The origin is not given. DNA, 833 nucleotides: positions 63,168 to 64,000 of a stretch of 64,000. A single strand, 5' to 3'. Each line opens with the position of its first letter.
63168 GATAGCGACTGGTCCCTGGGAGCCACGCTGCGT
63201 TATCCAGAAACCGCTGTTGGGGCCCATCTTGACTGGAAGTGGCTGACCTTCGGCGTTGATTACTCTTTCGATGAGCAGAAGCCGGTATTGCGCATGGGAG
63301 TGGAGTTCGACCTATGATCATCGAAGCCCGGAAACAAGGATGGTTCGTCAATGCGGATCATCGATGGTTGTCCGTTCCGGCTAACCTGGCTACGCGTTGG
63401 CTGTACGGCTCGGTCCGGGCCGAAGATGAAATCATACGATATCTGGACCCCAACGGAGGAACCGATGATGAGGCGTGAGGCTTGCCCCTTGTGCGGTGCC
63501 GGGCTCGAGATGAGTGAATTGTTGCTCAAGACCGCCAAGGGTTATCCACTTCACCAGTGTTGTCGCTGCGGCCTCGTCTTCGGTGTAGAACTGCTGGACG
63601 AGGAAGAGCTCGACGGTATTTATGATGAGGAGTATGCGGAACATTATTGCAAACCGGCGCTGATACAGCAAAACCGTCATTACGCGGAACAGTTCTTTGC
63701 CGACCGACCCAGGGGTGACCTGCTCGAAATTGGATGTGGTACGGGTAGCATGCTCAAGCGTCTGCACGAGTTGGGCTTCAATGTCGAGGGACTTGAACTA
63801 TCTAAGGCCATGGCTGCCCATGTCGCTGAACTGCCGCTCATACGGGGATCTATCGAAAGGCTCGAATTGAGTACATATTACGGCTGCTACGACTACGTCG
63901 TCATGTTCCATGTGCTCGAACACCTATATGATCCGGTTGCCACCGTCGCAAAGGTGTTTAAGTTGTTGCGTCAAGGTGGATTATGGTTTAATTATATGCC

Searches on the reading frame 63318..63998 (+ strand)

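Call 100: search_protein_families(library=pfam, proteins=[window:63318-63998:+], max_evalue=0.001)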
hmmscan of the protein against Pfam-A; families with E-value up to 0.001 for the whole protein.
window:63318-63998:+ (227 aa): 6 families
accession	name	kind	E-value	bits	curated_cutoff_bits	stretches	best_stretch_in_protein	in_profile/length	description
PF13489.12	Methyltransf_23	-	9.4e-16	58.4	27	1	122-222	12-113/164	Methyltransferase domain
PF08241.18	Methyltransf_11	-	7.4e-14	52.6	21.2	1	136-222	1-92/95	Methyltransferase domain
PF08242.18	Methyltransf_12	-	3.1e-13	50.7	30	1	136-222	1-97/98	Methyltransferase domain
PF13649.12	Methyltransf_25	-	7.8e-11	43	27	1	136-221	2-97/97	Methyltransferase domain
PF13847.12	Methyltransf_31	-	3.5e-08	33.7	27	1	134-222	6-106/145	Methyltransferase domain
PF07021.18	MetW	-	0.00027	21.1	21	1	134-216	16-101/193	Methionine biosynthesis protein MetW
